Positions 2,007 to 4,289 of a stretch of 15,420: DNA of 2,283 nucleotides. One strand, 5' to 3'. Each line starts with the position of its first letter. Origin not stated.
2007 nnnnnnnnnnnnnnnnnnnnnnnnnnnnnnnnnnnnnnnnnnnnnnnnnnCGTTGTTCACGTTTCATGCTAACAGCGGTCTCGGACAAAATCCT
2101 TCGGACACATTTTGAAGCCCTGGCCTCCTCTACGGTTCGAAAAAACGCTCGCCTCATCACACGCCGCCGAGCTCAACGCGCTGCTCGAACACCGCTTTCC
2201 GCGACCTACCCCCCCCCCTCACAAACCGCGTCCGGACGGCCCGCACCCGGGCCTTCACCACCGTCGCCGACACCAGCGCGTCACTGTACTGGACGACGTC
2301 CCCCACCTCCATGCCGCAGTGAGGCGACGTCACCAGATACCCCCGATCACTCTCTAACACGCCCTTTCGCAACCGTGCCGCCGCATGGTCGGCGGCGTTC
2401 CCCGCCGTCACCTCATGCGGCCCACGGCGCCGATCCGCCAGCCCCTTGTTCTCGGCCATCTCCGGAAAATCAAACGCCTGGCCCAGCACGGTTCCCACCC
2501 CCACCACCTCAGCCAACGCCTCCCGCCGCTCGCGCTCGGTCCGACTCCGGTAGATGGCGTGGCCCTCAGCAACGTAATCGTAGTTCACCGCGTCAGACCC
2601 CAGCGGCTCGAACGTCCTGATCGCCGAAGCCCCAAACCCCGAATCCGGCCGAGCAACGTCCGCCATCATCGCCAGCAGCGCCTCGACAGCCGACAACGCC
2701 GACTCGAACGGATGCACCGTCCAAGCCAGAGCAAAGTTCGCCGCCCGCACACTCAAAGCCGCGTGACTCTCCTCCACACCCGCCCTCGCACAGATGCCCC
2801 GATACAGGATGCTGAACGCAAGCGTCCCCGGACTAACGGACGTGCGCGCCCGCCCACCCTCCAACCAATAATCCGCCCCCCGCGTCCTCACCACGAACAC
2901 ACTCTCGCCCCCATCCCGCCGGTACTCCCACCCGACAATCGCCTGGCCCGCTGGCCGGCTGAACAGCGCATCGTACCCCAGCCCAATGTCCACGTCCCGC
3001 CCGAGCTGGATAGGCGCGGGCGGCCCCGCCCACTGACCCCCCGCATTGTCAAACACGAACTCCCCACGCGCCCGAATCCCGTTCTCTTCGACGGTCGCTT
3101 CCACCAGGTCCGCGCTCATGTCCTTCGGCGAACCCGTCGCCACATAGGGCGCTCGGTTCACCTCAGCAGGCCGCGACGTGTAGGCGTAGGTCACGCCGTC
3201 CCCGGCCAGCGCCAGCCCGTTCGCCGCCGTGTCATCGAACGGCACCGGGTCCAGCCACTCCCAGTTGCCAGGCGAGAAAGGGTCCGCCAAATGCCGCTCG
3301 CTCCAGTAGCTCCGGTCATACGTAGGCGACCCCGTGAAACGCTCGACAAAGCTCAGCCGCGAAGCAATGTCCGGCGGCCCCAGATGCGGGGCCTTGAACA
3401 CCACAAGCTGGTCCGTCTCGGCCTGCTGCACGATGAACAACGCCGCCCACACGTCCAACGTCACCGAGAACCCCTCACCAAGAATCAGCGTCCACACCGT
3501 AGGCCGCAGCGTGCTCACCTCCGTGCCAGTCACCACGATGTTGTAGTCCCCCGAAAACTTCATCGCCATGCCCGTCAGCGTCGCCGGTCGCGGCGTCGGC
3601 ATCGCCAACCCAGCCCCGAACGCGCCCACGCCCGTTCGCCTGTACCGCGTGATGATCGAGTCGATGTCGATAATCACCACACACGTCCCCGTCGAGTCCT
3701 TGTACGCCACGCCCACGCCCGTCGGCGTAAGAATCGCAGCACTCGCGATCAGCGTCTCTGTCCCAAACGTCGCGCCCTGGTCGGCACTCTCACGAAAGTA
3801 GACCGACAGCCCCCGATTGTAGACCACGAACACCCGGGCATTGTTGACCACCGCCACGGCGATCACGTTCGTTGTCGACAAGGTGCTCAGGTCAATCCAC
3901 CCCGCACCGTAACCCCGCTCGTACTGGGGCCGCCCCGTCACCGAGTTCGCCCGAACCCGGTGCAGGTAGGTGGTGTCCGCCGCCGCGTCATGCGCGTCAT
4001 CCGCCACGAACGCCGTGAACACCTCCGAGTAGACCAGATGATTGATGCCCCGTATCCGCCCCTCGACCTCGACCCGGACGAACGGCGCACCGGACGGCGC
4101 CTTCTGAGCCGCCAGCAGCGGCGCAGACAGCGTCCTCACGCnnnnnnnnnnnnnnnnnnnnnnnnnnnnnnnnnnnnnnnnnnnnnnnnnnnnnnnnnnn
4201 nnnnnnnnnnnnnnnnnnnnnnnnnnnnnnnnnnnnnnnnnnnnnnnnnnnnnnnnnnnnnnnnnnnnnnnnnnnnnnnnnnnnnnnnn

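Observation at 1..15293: Near-minimal temperate tailed-phage-like genome with no recognisable replication, immunity, tape-measure or protease genes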

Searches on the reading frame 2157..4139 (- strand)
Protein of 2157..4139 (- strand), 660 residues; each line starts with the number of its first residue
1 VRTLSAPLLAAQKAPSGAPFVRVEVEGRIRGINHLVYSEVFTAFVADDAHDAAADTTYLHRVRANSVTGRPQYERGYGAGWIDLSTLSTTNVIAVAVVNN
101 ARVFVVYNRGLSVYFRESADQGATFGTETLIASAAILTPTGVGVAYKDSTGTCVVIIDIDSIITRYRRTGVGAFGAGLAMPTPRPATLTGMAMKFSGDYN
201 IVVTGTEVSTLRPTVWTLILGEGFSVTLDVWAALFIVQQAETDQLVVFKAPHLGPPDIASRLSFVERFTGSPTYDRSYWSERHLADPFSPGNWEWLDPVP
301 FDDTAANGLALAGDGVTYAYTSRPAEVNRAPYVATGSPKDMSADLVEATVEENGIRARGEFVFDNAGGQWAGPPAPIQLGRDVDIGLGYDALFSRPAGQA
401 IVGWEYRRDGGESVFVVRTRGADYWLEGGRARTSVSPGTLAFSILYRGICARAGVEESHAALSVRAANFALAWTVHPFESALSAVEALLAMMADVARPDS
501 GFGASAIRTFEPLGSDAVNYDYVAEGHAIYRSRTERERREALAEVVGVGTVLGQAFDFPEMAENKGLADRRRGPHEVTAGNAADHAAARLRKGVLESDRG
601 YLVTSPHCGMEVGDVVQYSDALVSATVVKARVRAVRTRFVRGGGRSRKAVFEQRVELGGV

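Call 6: search_protein_families(library=pfam, max_evalue=0.01, proteins=[window:2157-4139:-])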
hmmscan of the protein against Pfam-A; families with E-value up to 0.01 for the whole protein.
window:2157-4139:- (660 aa): 0 families

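Call 8: search_protein_families(library=phrogs, max_evalue=0.01, proteins=[window:2157-4139:-])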
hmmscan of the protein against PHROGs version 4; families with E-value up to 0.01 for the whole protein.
window:2157-4139:- (660 aa): 0 families

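Call 29: search_solved_structures(query=A2, max_evalue=1)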
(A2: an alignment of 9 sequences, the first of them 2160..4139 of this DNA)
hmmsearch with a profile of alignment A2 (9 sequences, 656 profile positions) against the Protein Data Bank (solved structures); distinct sequences matched with E-value up to 1: 0.

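Call 69: search_dna_similar(query=window:2160-4139:-, collection=phages, mode=protein, max_evalue=0.01, max_rows=15)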
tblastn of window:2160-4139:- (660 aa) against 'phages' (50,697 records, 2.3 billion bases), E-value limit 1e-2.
No match.

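Call 78: search_protein_families(library=ncbifam, max_evalue=0.1, proteins=[window:2160-4139:-])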
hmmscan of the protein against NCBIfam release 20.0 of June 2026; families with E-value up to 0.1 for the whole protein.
window:2160-4139:- (660 aa): 0 families

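Call 82: search_protein_representatives(protein=window:2160-4139:-)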
Query: 660 residues. Proteins with E-value up to 0.001 (for the whole library): 383; up to 1e-10: 260; up to 1e-30: 99. The best 150 are listed.
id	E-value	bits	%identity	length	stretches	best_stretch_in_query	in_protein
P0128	6.1e-192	656.0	51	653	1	1-660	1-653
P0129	1.8e-171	588.4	48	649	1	1-660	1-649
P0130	8.1e-160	549.9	45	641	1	1-660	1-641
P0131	4.0e-134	465.0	41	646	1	1-660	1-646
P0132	4.7e-134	464.8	45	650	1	1-660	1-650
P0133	2.0e-118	413.2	48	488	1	172-660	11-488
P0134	1.7e-99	350.7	38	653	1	2-659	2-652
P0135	2.2e-95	337.0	38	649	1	1-659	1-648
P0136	1.6e-89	317.7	44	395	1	264-659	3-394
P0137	6.6e-85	302.4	47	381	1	285-660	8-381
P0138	7.3e-78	279.2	34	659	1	1-658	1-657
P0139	4.0e-71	256.9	34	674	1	1-658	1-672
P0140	5.7e-68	246.5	32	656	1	1-659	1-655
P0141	6.8e-68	246.2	34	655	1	1-659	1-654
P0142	5.6e-62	226.7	34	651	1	1-641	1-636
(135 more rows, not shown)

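Call 85: search_protein_families(library=pfam, alignment_id=A8, max_evalue=0.01)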
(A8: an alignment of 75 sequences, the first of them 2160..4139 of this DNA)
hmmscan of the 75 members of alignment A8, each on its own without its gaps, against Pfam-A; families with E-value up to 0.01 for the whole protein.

A. member 1, window:2160-4139:- (660 aa): 0 families

B. families by the number of members that match (of 75 scanned): 2 families
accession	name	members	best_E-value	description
PF13088.12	BNR_2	3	0.0037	BNR repeat-like domain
PF22031.2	MCP_V20_C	1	0.0071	Major capsid protein V20 C-terminal domain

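Call 86: search_solved_structures(query=A8, max_evalue=1)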
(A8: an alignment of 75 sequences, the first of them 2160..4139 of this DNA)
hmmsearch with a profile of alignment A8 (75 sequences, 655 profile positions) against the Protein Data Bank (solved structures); distinct sequences matched with E-value up to 1: 48.
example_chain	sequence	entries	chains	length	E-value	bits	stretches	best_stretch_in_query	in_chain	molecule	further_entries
6rfz_A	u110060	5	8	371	0.00011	23.7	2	65-184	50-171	lectin PLL2 from Photorhabdus laumondii | Photorhabdus luminescens subsp. laumondii TTO1 complete genome segment 3/17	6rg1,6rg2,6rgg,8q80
4j9t_A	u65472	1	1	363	0.00017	23.1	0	116-145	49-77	designed unnatural amino acid dependent metalloprotein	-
4fj6_A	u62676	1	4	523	0.00048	21.6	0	119-188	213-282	glycoside hydrolase family 33, candidate sialidase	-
1eur_A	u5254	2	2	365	0.00091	20.7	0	116-145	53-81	SIALIDASE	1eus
7lbu_A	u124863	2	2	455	0.0012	20.4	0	104-165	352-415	Exo-alpha-sialidase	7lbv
4bbw_A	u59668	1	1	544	0.0014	20.1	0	116-142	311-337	SIALIDASE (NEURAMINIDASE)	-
6myv_A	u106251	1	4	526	0.0017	19.8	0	118-184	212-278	Sialidase26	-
7qxo_A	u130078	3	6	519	0.0021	19.5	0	116-143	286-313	BNR/Asp-box repeat protein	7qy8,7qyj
7qy9_A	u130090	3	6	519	0.0022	19.4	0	116-143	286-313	BNR/Asp-box repeat protein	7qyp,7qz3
6mrv_B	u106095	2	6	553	0.0022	19.4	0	118-184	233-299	Sialidase26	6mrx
4yw1_A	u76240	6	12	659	0.0027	19.1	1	108-138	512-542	Neuraminidase C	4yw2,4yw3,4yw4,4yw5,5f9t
4yz1_A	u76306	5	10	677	0.0028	19.1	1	108-138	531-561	Putative neuraminidase | Sialidase NanC | Neuraminidase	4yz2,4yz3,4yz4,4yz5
8t26_A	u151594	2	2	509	0.0047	18.3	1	95-168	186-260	Sialidase, putative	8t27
8feb_A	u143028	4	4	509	0.0089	17.4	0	117-168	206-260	Sialidase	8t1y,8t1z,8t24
6mnj_A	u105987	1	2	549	0.01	17.2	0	119-188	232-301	Hz136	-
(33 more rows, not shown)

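Call 92: predict_structure(alignment_id=A8)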
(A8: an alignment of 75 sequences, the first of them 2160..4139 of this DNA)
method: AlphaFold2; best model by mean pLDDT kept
length: 660 residues; sequences in the alignment: 75
mean_pLDDT: 94.5   pTM: 0.91
mean pLDDT of the five models: 94.5, 94.2, 94.0, 93.7, 92.5
residues with pLDDT >= 90: 590; 70-90: 68; 50-70: 2; < 50: 0
segments of 3 or more residues with pLDDT < 50: none
pLDDT, mean of each block of 10 residues (from residue 1): 96 93 96 94 97 96 97 96 95 94 96 97 97 92 97 96 96 95 93 96 96 97 96 95 95 85 97 97 84 92 96 94 97 88 97 97 95 89 97 96 93 95 97 92 95 93 94 95 97 95 89 97 95 93 96 96 86 95 96 96 97 96 90 98 84 97
secondary structure, 60 per line:
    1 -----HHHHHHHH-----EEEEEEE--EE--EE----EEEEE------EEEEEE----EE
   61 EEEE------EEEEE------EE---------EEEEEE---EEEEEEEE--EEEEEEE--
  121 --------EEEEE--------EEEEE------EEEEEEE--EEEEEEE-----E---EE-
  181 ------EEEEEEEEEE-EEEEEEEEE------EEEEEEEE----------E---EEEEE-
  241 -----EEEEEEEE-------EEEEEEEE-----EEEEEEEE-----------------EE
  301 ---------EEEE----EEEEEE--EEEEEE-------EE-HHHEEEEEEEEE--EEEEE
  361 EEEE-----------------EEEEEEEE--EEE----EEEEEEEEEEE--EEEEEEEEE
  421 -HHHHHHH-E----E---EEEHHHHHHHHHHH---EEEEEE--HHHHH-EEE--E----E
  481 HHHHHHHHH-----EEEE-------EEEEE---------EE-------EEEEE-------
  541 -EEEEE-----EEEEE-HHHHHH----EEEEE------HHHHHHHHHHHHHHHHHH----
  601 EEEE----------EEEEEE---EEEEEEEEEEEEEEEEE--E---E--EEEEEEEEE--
elements in order: H6-13 E19-25 E38-42 E49-54 E59-64 E71-75 E93-98 E102-109 E112-118 E129-133 E142-146 E153-159 E162-168 E187-196 E198-206 E213-220 E235-239 E246-253 E261-268 E274-281 E310-313 E318-323 E326-331 E345-353 E356-364 E382-389 E392-394 E399-409 E412-420 H422-428 E439-441 H442-452 E456-461 H464-468 E470-472 H481-489 E495-498 E506-510 E529-533 E542-546 E552-556 H558-563 E568-572 H579-596 E601-604 E615-620 E624-640 E650-658

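Call 94: fold_search(model_id=the predicted structure, library=pdb)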
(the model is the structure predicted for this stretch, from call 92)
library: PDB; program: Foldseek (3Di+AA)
matches with E <= 10: 1175; with E <= 0.001: 457
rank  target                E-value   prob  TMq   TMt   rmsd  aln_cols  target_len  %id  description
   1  7aef_q                4.0e-16  1.00  0.39  0.44   4.0       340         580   11  Cryo-EM structure of an extracellular contractile injection system in marine bacterium Algoriphagus machipongonensis,  (released 2022-02-23)
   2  7b5h_AJ               5.7e-16  1.00  0.39  0.44   4.1       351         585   15  Cryo-EM structure of the contractile injection system base plate from Anabaena PCC7120 (released 2022-02-23)
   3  9gtr_q                1.4e-13  1.00  0.40  0.41   4.4       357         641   15  Cryo-EM structure of a contractile injection system in Streptomyces coelicolor, the baseplate complex in extended stat (released 2025-06-18)
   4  1wru                  2.0e-13  1.00  0.37  0.69   4.6       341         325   13  Structure of central hub elucidated by X-ray analysis of gene product 44; baseplate component of bacteriophage Mu (released 2005-09-20)
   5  9qgm_8A               6.7e-13  1.00  0.38  0.47   4.3       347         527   10  Cryo-EM structure of the PlPVC1 central spike, 3-fold symmetrized (C3), in extended state (released 2025-10-29)
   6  3cdd_C                1.2e-12  1.00  0.35  0.65   5.2       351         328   11  Crystal structure of prophage MuSo2, 43 kDa tail protein from Shewanella oneidensis (released 2008-03-11)
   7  3d37_A                1.3e-12  1.00  0.38  0.71   4.2       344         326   11  The crystal structure of the tail protein from Neisseria meningitidis MC58 (released 2008-07-08)
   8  3cdd_B                2.1e-12  1.00  0.36  0.65   5.1       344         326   12  Crystal structure of prophage MuSo2, 43 kDa tail protein from Shewanella oneidensis (released 2008-03-11)
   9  3cdd_F                2.3e-12  1.00  0.35  0.65   5.2       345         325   12  Crystal structure of prophage MuSo2, 43 kDa tail protein from Shewanella oneidensis (released 2008-03-11)
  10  6j0m_A                3.1e-12  1.00  0.39  0.47   4.3       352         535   11  Cryo-EM Structure of an Extracellular Contractile Injection System, PVC baseplate in extended state (reconstructed wit (released 2019-04-10)
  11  8v3w_H                3.3e-12  1.00  0.34  0.38   5.7       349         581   11  CryoEM Structure of Diffocin - precontracted - Baseplate - focused refinement on triplex region (released 2024-08-28)
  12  3cdd_D                3.4e-12  1.00  0.37  0.68   4.9       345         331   11  Crystal structure of prophage MuSo2, 43 kDa tail protein from Shewanella oneidensis (released 2008-03-11)
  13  3d37_B                8.6e-12  1.00  0.37  0.73   4.0       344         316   12  The crystal structure of the tail protein from Neisseria meningitidis MC58 (released 2008-07-08)
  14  9rku_Af               1.1e-11  1.00  0.38  0.74   4.3       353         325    9  Agrobacterium phage 7-7-1 baseplate (released 2025-12-10)
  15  4mtk_A                1.8e-11  1.00  0.37  0.39   4.8       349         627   11  Crystal structure of PA0091 VgrG1, the central spike of the Type VI Secretion System (released 2014-10-01)
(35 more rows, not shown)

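Call 97: fold_search(model_id=the predicted structure, library=viral)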
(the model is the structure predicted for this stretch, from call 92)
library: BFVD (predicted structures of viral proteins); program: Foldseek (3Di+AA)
matches with E <= 10: 1092; with E <= 0.001: 435
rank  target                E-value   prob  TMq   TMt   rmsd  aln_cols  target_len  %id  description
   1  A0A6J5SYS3            6.7e-15  1.00  0.38  0.57   4.7       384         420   11  Uncharacterized protein [uncultured Caudovirales phage]
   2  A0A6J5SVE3            9.6e-15  1.00  0.39  0.33  24.1       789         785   10  Uncharacterized protein [uncultured Caudovirales phage]
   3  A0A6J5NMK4            2.5e-14  1.00  0.41  0.70   3.6       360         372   11  DUF5047 domain-containing protein [uncultured Caudovirales phage]
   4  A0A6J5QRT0            2.5e-14  1.00  0.38  0.59   5.0       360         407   10  COG3500 Phage protein D [uncultured Caudovirales phage]
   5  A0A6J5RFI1            4.6e-14  1.00  0.38  0.61   5.0       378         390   11  Uncharacterized protein [uncultured Caudovirales phage]
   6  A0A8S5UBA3            4.9e-14  1.00  0.40  0.39   3.8       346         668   12  Tail protein [Caudovirales sp. ctcT39]
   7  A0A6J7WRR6            7.0e-14  1.00  0.40  0.63   4.2       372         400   12  Tail protein [uncultured Caudovirales phage]
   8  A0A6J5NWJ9            3.2e-13  1.00  0.38  0.56   5.1       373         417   11  Uncharacterized protein [uncultured Caudovirales phage]
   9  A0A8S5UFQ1            3.6e-13  1.00  0.38  0.59   6.0       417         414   10  Tail protein [Caudovirales sp. ctvQY7]
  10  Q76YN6                3.7e-13  1.00  0.37  0.57   6.5       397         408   10  Uncharacterized protein [Aeromonas phage Aeh1]
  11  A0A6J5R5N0            3.7e-13  1.00  0.39  0.33  28.4       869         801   10  Uncharacterized protein [uncultured Caudovirales phage]
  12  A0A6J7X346            3.9e-13  1.00  0.39  0.67   4.3       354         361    8  Uncharacterized protein [uncultured Caudovirales phage]
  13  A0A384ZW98            5.3e-13  1.00  0.36  0.37   5.2       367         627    9  Uncharacterized protein [Dickeya phage vB_DsoM_JA13]
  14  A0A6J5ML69            5.3e-13  1.00  0.35  0.57   5.6       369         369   11  Uncharacterized protein [uncultured Caudovirales phage]
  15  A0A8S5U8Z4            6.2e-13  1.00  0.39  0.57   6.1       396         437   12  Tail protein [Siphoviridae sp. ctnMR5]
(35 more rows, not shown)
